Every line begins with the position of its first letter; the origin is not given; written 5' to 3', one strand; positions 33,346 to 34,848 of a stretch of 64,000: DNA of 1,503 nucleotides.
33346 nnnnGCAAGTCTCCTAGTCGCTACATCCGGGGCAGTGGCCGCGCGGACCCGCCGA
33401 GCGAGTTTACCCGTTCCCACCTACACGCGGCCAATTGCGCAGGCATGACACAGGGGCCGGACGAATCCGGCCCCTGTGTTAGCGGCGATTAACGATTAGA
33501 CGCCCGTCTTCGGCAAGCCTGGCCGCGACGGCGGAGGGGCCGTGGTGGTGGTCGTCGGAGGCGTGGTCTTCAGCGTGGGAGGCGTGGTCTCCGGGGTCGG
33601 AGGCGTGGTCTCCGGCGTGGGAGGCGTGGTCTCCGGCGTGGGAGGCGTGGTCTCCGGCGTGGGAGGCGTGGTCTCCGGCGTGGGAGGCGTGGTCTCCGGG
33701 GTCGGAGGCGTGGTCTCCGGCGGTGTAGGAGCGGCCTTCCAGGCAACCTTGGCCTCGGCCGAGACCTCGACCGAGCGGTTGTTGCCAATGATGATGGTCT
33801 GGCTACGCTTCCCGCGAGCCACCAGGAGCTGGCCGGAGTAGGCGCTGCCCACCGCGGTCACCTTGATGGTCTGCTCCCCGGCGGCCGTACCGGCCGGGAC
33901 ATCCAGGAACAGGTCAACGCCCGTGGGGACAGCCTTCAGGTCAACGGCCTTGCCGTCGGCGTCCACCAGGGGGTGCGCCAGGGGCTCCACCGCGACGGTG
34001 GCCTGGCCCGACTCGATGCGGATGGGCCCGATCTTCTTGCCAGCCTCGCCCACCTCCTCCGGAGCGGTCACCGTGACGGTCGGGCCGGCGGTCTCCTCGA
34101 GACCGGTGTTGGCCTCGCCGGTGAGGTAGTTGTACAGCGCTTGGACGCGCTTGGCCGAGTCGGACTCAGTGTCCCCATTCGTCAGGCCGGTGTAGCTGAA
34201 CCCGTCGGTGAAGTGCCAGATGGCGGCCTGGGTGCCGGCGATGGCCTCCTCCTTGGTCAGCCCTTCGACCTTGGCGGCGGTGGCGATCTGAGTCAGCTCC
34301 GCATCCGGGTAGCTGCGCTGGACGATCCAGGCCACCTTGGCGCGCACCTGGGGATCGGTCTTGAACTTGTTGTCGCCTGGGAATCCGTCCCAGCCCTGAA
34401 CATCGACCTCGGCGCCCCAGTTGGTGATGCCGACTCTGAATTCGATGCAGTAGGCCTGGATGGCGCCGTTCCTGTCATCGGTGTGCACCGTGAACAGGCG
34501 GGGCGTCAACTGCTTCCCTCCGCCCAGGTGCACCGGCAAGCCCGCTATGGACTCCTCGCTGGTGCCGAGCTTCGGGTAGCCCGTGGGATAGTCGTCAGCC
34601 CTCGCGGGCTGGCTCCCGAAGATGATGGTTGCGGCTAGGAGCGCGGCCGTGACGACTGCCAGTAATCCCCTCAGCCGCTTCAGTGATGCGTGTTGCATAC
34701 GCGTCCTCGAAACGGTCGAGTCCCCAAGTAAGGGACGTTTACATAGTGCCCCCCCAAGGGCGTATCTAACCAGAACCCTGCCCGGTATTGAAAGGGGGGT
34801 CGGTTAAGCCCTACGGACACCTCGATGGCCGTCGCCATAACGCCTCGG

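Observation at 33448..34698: Thioester adhesin ends at LPKTGV with no hydrophobic or charged tail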

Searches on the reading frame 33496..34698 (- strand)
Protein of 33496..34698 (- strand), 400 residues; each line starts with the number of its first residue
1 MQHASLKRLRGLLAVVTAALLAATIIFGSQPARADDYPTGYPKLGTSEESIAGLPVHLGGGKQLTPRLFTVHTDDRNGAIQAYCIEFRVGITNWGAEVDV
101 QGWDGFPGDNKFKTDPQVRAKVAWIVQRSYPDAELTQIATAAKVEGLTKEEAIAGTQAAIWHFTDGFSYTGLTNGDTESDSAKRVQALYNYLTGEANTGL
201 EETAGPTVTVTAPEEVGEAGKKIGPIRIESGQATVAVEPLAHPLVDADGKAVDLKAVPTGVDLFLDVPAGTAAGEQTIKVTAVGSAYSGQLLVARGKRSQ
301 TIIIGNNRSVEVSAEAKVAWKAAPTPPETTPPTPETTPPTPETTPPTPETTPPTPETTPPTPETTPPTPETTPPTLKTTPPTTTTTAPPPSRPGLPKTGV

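Call 3: search_protein_families(library=pfam, proteins=[window:33496-34698:-], max_evalue=0.1)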
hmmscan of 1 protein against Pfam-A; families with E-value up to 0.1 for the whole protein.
window:33496-34698:- (400 aa): 2 families
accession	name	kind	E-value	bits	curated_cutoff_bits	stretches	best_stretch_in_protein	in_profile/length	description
PF08341.16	TED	-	1.2e-21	77.5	22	1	82-198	2-102/102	Thioester domain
PF02885.22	Glycos_trans_3N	-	0.095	12.9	26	0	122-159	22-59/63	Glycosyl transferase family, helical bundle domain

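Call 4: search_protein_families(library=ncbifam, proteins=[window:33496-34698:-], max_evalue=0.1)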
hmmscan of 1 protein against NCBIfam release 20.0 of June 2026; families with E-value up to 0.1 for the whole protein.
window:33496-34698:- (400 aa): 3 families
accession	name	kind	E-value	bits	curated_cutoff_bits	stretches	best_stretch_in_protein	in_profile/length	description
TIGR03934.1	TQXA_dom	domain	2.3e-15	56.2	30.4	1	121-167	1-41/42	TQXA domain-containing protein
NF012162.2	surf_Nterm_1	domain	0.0029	17.4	40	1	117-177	125-182/234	thioester-forming surface-anchored protein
NF033761.1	gliding_GltJ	equivalog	0.021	13.9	450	1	258-390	349-478/671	adventurous gliding motility protein GltJ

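Call 6: find_homologous_proteins(query=window:33496-34698:-, max_evalue=0.00001)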
Query window:33496-34698:- (400 aa): 163 proteins with E <= 0.00001 among 8000 candidates; the best 120 are listed.
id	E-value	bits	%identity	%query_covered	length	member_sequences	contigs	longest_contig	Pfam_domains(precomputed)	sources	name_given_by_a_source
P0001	1.0e-257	873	100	100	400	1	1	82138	PF08341.17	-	-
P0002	1.6e-103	365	-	-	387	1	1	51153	PF08341.17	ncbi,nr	ncbi:MAG: thioester domain-containing protein [Propionibacteriaceae bacterium]|nr:thioester domain-c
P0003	9.2e-103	363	51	93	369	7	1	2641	PF08341.17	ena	-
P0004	4.0e-100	354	48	73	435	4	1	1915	PF08341.17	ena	-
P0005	3.1e-99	351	48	92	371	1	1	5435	PF08341.17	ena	-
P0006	6.7e-99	350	54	75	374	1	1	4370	PF08341.17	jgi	-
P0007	6.8e-98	347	54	74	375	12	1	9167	PF08341.17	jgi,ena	-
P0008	1.7e-97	345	48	92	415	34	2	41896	PF08341.17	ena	-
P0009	2.5e-97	345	50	73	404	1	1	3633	PF08341.17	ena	-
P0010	3.2e-97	344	49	80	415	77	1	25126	PF08341.17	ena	-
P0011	1.5e-96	342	55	75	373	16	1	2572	PF08341.17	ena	-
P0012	3.2e-96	341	55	75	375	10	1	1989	PF08341.17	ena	-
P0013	3.4e-96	341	53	81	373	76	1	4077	PF08341.17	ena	-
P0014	4.0e-96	341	48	77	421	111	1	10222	PF08341.17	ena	-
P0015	9.1e-96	340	52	85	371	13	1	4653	PF08341.17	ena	-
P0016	1.0e-95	339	47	100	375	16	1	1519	PF08341.17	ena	-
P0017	1.1e-95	339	50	73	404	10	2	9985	PF08341.17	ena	-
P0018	5.3e-95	337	55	77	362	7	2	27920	PF08341.17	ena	-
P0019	8.3e-95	336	50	73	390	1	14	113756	PF08341.17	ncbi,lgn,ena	-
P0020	9.7e-95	336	50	73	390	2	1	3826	PF08341.17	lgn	-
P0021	1.2e-94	336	52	75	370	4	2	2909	PF08341.17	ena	-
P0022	1.5e-94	336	49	83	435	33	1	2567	PF08341.17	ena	-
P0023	1.9e-94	335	50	73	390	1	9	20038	PF08341.17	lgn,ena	-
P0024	3.0e-94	335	50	73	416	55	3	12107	PF08341.17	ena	-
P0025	1.9e-93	332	49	78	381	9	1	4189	PF08341.17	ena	-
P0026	4.1e-93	331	50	73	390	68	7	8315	PF08341.17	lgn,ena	-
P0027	5.9e-93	330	50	72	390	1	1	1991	PF08341.17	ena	-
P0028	7.0e-93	330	49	81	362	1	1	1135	PF08341.17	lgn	-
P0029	8.1e-93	330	48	93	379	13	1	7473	PF08341.17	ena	-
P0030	9.2e-93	330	45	74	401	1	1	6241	PF08341.17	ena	-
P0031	1.1e-92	329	53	78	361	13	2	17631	PF08341.17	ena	-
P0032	1.4e-92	329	50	75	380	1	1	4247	PF08341.17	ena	-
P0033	3.1e-92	328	51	81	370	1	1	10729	PF08341.17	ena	-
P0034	8.1e-92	327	50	74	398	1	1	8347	PF08341.17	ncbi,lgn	-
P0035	8.1e-90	320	50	78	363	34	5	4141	PF08341.17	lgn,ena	-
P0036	1.2e-89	319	45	100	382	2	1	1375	PF08341.17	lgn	-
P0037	1.9e-89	319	53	79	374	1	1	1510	PF08341.17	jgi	-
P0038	9.9e-89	316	47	74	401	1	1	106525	PF08341.17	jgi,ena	-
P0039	2.7e-88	315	47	79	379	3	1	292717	PF08341.17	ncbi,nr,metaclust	ncbi:TQXA domain-containing protein [Propionibacterium sp. oral taxon 192 str. F0372]|nr:TQXA domain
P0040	4.9e-88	314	46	80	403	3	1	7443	PF08341.17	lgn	-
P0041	8.0e-88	313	45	93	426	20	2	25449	PF08341.17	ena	-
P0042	7.8e-87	310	49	73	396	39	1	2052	PF08341.17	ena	-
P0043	8.6e-87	310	44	82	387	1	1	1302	PF08341.17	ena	-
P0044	3.1e-86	308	50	80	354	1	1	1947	PF08341.17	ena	-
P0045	5.4e-86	307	43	99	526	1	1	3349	PF08341.17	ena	-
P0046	1.2e-84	303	49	78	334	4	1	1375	PF08341.17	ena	-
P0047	1.9e-84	302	45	80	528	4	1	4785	PF08341.17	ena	-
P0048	1.7e-83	299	45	73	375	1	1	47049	PF08341.17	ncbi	-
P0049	4.3e-83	298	48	81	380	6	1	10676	PF08341.17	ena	-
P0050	4.6e-82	294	44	72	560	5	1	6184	PF08341.17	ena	-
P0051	8.3e-82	294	44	72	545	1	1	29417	PF08341.17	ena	-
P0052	1.0e-81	293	44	72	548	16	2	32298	PF08341.17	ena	-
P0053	1.8e-81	293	47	74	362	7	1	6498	PF08341.17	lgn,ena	-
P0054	2.4e-81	292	44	72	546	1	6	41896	PF08341.17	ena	-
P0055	2.4e-81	292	44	72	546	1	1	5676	PF08341.17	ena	-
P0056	2.5e-81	292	44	72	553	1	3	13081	PF08341.17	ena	-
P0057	2.5e-81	292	44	72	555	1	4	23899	PF08341.17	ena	-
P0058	2.6e-81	292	44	72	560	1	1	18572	PF08341.17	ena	-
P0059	2.7e-81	292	44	72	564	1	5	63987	PF08341.17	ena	-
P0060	3.2e-81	292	44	72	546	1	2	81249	PF08341.17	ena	-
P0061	3.4e-81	292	41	85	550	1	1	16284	PF08341.17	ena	-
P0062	4.4e-81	291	43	72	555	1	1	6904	PF08341.17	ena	-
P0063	5.0e-81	291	44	72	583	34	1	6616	PF08341.17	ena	-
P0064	5.6e-81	291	48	75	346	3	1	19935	PF08341.17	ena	-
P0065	6.0e-81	291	43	72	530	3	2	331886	PF08341.17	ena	-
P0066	1.1e-80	290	43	72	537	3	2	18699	PF08341.17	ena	-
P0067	1.1e-80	290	44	72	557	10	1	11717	PF08341.17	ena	-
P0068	1.5e-80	289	46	80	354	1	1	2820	PF08341.17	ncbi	-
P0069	1.6e-80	289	43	79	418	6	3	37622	PF08341.17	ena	-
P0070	2.0e-80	289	43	72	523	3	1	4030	PF08341.17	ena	-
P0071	2.8e-80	289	43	72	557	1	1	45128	PF08341.17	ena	-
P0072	2.8e-80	289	43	72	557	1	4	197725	PF08341.17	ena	-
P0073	2.8e-80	289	43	72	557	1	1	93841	PF08341.17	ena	-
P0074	2.8e-80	289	43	72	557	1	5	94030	PF08341.17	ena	-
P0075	2.8e-80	289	43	72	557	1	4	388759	PF08341.17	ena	-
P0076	3.2e-80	288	43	72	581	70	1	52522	PF08341.17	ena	-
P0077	3.7e-80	288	43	72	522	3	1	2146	PF08341.17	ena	-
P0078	4.9e-80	288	43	72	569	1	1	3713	PF08341.17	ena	-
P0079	4.9e-80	288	43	72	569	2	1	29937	PF08341.17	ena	-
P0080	7.6e-80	287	43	72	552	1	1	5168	PF08341.17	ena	-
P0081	1.4e-79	286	44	93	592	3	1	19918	PF08341.17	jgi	-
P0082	4.5e-79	285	44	79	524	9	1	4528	PF08341.17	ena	-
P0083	6.6e-79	284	44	72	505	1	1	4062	PF08341.17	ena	-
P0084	8.3e-79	284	44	72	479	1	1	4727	PF08341.17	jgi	-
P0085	1.5e-78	283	44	72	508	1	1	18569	PF08341.17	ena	-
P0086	8.4e-78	280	44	72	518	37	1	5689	PF08341.17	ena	-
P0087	1.3e-77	280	44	72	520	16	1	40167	PF08341.17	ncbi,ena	-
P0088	1.1e-76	277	44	72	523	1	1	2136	PF08341.17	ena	-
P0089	2.3e-76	276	43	72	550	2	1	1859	PF08341.17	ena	-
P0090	8.9e-76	274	43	72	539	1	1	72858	PF08341.17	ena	-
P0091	1.6e-75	273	44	72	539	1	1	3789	PF08341.17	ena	-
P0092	2.8e-75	272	43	85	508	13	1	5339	PF08341.17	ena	-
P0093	2.9e-75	272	45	83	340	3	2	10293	PF08341.17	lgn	-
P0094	6.3e-75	271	44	80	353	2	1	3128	PF08341.17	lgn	-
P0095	1.5e-74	270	44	72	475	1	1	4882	PF08341.17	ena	-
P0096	1.8e-74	269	44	72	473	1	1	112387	PF08341.17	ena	-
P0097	2.3e-74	269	44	72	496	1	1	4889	PF08341.17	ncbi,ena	-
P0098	3.0e-74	269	43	72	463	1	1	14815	PF08341.17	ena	-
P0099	3.4e-74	269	44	72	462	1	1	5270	PF08341.17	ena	-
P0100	3.8e-74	268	44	72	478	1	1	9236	PF08341.17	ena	-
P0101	4.8e-74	268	44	72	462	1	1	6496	PF08341.17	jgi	-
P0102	5.2e-74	268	44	72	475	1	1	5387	PF08341.17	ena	-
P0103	3.7e-65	239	44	75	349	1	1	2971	PF08341.17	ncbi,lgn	-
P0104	6.8e-64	235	46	75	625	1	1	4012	PF18202.8,PF08341.17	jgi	jgi:TQXA domain-containing protein/LPXTG-motif cell wall-anchored protein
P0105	1.8e-58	217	42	73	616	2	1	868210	PF18202.8,PF08341.17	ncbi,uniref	ncbi:VaFE repeat-containing surface-anchored protein [Georgenia wangjunii]|uniref:VaFE repeat-contai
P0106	3.5e-54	203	38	79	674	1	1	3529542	PF18202.8,PF08341.17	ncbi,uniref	ncbi:VaFE repeat-containing surface-anchored protein [Jonesiaceae bacterium BS-20]|uniref:VaFE repea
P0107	1.4e-51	194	36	71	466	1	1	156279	PF08341.17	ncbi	-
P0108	5.7e-42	162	33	68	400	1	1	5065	PF08341.17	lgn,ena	-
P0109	2.4e-40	157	35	73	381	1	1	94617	PF08341.17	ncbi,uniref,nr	ncbi:thioester domain-containing protein [Actinokineospora bangkokensis]|uniref:Gram-positive cocci 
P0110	1.6e-39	154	35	89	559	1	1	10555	PF08341.17,PF18998.7,PF00746.27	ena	-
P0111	1.9e-38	151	34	79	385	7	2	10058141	PF08341.17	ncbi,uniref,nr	ncbi:thioester domain-containing protein [Crossiella cryophila]|uniref:TQXA domain-containing protei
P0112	5.9e-38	149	36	64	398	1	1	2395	PF08341.17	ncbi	-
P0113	1.8e-37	148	35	64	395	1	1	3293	PF08341.17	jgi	jgi:TQXA domain-containing protein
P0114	1.1e-36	145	32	66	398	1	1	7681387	PF08341.17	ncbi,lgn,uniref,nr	ncbi:TQXA domain-containing protein/LPXTG-motif cell wall-anchored protein [Actinokineospora baliens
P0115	8.0e-36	142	32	73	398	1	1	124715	PF08341.17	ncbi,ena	-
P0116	1.6e-35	141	32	79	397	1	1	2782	PF08341.17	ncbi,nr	ncbi:MAG: thioester domain-containing protein [Pseudonocardiaceae bacterium]|nr:thioester domain-con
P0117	9.7e-35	139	34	69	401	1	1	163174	PF08341.17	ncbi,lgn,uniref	ncbi:thioester domain-containing protein [Umezawaea sp.]|uniref:thioester domain-containing protein 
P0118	1.1e-34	138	33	66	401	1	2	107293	PF08341.17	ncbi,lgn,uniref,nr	ncbi:thioester domain-containing protein [Umezawaea endophytica]|uniref:Thioester domain-containing 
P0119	1.1e-34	138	33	70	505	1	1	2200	PF08341.17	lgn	-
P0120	1.1e-33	135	35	60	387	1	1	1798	PF08341.17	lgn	-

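Call 9: find_encoding_contigs(protein=P0001, flank=10000, max_places=3)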
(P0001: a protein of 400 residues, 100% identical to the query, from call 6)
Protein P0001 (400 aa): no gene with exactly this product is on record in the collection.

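Call 10: list_cluster_members(proteins=[P0002, P0019, P0034, P0048, P0068, P0087, P0097, P0103, P0039, P0107])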
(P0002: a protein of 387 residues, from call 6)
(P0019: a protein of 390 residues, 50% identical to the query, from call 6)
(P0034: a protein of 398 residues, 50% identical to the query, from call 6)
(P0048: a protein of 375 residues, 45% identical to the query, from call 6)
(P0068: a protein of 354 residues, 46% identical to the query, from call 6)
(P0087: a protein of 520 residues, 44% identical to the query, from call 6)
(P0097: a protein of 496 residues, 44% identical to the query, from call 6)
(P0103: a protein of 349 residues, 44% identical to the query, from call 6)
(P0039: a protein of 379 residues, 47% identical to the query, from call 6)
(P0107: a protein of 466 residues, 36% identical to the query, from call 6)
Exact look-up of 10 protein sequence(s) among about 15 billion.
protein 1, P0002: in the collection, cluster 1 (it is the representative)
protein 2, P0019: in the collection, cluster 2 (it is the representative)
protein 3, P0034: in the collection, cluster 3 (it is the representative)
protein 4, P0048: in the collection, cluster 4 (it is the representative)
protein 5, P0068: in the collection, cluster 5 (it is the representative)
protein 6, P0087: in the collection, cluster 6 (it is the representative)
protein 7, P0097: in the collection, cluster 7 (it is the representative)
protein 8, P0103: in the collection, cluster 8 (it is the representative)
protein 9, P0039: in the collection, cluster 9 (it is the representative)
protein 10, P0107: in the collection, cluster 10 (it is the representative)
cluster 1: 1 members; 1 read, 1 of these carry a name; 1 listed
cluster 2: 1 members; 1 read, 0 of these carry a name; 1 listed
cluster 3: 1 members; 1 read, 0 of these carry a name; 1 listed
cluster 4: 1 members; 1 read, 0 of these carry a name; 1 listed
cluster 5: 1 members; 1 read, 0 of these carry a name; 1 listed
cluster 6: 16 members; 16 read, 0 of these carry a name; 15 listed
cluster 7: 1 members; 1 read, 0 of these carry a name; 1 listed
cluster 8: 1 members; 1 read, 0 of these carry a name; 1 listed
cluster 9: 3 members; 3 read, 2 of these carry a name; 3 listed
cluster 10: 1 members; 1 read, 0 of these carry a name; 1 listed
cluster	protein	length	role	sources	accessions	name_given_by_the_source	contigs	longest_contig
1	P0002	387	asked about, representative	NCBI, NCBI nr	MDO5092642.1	MAG: thioester domain-containing protein [Propionibacteriaceae bacterium] | thioester domain-containing protein [Propionibacteriaceae bacterium]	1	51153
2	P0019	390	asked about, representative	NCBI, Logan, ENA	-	-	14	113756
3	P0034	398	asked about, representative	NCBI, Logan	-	-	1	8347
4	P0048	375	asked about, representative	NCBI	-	-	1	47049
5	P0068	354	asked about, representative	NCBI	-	-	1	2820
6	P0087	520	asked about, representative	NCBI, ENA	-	-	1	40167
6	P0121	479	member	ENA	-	-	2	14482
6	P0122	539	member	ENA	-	-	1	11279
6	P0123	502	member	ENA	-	-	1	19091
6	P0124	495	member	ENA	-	-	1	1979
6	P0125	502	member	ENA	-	-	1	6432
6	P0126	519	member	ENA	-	-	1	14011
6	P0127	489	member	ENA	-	-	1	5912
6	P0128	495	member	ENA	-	-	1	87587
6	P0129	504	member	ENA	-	-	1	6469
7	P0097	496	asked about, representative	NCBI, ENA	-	-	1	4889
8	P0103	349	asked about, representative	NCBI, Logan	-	-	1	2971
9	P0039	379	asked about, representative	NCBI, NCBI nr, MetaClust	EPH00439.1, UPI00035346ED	TQXA domain-containing protein [Propionibacterium sp. oral taxon 192 str. F0372] | status=active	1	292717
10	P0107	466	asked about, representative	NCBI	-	-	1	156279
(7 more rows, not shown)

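Call 12: find_encoding_contigs(protein=P0019, flank=10000, max_places=3)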
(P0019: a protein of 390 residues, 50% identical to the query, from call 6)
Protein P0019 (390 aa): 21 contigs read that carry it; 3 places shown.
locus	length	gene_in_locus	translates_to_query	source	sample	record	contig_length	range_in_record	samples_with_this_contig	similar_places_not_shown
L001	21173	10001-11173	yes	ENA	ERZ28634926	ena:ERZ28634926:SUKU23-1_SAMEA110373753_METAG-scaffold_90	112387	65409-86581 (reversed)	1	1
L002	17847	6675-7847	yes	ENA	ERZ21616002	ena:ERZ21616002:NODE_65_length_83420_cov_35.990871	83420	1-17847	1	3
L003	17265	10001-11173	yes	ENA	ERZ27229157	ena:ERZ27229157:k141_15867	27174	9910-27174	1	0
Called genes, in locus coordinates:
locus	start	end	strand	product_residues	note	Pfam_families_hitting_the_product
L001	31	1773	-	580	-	-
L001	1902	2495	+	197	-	-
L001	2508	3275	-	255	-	PF21831:DUF6891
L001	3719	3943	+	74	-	-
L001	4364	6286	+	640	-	PF00128:Alpha-amylase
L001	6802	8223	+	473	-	PF08341:TED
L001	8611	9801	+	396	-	PF08341:TED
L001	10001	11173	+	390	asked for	PF08341:TED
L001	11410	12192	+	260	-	PF01261:AP_endonuc_2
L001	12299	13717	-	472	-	PF00206:Lyase_1, PF10415:FumaraseC_C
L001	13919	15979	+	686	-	PF13500:AAA_26, PF07085:DRTGG, PF01515:PTA_PTB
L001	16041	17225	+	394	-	PF00871:Acetate_kinase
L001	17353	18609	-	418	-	PF12146:Hydrolase_4 (weak), PF00561:Abhydrolase_1, PF12697:Abhydrolase_6 (weak), PF00326:Peptidase_S9 (faint)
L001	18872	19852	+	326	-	PF06189:5-nucleotidase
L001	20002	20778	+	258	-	PF00106:adh_short, PF08659:KR, PF13561:adh_short_C2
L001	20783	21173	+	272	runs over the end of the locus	PF01553:Acyltransferase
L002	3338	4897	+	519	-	PF08341:TED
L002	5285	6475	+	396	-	PF08341:TED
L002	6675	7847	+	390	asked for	PF08341:TED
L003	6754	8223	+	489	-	PF08341:TED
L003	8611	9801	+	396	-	PF08341:TED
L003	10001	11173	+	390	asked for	PF08341:TED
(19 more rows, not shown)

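Call 13: find_encoding_contigs(protein=P0075, flank=10000, max_places=2)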
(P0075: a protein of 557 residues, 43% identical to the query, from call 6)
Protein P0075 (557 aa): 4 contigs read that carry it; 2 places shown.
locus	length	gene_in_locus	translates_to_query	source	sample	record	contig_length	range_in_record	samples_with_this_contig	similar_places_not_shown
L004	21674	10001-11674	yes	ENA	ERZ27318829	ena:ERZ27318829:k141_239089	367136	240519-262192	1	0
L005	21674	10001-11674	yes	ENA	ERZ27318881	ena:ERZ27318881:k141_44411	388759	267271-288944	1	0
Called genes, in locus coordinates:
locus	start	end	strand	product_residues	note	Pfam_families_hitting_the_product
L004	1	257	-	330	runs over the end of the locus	PF02729:OTCace_N, PF00185:OTCace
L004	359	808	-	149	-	PF01451:LMWPc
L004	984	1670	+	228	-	PF00072:Response_reg, PF00486:Trans_reg_C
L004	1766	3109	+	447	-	PF00672:HAMP, PF00512:HisKA, PF02518:HATPase_c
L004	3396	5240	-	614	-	-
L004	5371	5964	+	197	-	-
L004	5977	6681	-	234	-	PF21831:DUF6891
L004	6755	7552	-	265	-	PF21946:LppM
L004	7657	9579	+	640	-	PF00128:Alpha-amylase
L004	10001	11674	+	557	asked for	PF08341:TED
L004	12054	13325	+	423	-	PF08341:TED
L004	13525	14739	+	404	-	-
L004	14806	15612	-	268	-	PF00144:Beta-lactamase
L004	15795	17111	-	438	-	PF01120:Alpha_L_fucos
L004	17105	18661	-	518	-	PF07364:DUF1485, PF07171:MlrC_C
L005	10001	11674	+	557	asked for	PF08341:TED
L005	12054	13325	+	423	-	PF08341:TED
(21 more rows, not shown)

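Call 14: find_encoding_contigs(protein=P0039, flank=10000, max_places=2)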
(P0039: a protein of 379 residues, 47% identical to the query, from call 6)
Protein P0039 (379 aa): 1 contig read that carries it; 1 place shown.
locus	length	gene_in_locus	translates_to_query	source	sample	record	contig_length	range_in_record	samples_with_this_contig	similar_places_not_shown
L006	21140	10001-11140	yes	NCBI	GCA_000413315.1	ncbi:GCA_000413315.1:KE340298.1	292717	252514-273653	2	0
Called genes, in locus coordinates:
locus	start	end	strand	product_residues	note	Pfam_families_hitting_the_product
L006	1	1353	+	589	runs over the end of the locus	PF01979:Amidohydro_1, PF07969:Amidohydro_3 (faint), PF13382:Adenine_deam_C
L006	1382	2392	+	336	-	PF00962:A_deaminase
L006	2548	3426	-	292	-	PF00581:Rhodanese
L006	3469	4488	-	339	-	PF00561:Abhydrolase_1, PF12697:Abhydrolase_6, PF12146:Hydrolase_4 (weak), PF00756:Esterase (faint)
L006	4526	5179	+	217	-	PF00440:TetR_N, PF13977:TetR_C_6 (weak)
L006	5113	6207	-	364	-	PF04892:VanZ-LLP1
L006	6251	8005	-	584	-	PF00682:HMGL-like, PF22615:IPMS_D2, PF08502:LeuA_dimer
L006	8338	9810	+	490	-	PF01232:Mannitol_dh, PF08125:Mannitol_dh_C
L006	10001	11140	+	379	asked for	PF08341:TED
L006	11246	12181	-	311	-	PF03193:RsgA_GTPase (weak), PF00009:GTP_EFTU (faint), PF00350:Dynamin_N (faint), PF01926:MMR_HSR1, PF02421:FeoB_N (weak), PF07650:KH_2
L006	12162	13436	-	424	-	PF01595:CNNM, PF00571:CBS (weak), PF03471:CorC_HlyC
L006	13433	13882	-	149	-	PF02130:YbeY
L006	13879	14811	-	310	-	PF02562:PhoH, PF13245:AAA_19, PF13604:AAA_30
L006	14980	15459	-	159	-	PF18970:DUF5709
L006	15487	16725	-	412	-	PF01702:TGT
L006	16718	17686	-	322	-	PF00902:TatC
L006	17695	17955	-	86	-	PF02416:TatA_B_E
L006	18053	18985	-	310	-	PF19187:HTH_PafC, PF13280:WYL, PF25583:WCX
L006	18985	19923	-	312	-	PF13280:WYL, PF25583:WCX (weak)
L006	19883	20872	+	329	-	PF00749:tRNA-synt_1c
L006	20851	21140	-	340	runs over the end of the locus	PF00254:FKBP_C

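Call 37: search_solved_structures(query=window:33496-34698:-, max_evalue=0.01, show_alignments=2)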
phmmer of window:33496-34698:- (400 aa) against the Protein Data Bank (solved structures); distinct sequences matched with E-value up to 0.01: 0.
